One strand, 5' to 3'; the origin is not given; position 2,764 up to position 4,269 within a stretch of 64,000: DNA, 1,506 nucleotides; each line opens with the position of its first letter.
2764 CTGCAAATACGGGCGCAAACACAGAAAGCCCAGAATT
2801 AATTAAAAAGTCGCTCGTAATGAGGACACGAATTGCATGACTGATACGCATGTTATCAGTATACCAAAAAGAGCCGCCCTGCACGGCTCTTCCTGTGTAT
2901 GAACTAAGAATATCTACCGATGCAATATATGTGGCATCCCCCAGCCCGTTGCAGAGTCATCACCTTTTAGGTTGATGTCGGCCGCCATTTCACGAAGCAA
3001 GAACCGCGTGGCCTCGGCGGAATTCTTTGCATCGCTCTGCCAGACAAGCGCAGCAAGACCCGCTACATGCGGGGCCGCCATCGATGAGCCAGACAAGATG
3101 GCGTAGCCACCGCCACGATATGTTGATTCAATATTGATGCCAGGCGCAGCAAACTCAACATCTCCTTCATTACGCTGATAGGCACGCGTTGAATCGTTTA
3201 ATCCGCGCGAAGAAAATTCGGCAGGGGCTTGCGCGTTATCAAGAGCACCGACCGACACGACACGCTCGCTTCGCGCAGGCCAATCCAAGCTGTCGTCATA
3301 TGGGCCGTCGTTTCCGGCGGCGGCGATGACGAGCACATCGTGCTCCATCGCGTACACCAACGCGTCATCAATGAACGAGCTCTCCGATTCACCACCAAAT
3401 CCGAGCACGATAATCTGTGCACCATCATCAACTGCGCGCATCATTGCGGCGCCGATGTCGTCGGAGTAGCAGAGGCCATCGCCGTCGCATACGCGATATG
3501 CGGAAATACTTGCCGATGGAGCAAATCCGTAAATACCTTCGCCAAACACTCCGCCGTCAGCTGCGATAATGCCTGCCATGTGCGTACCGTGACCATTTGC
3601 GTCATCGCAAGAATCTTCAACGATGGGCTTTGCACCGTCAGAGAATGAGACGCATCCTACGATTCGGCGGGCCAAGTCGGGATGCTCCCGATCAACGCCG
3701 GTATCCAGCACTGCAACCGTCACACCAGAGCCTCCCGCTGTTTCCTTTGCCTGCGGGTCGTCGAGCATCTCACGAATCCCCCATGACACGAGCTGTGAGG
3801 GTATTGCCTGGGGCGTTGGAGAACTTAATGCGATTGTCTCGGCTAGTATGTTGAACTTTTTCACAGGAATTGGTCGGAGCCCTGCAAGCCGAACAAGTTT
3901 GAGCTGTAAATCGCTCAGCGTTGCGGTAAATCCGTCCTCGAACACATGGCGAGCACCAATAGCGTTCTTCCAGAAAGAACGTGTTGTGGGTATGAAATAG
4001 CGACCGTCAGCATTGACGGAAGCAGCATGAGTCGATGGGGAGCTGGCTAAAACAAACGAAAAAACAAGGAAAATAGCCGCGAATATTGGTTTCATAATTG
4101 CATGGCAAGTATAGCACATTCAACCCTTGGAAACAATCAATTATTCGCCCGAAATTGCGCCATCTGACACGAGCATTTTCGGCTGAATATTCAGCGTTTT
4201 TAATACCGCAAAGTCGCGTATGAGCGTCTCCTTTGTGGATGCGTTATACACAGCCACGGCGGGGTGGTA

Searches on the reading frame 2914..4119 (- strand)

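Call 71: search_protein_families(library=pfam, proteins=[window:2914-4119:-], max_evalue=0.00001)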
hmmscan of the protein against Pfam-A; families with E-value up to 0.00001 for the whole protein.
window:2914-4119:- (401 aa): 1 family
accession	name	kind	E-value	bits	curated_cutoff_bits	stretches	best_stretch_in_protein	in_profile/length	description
PF00082.27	Peptidase_S8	-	2.1e-52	178.7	21.8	1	130-394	1-288/288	Subtilase family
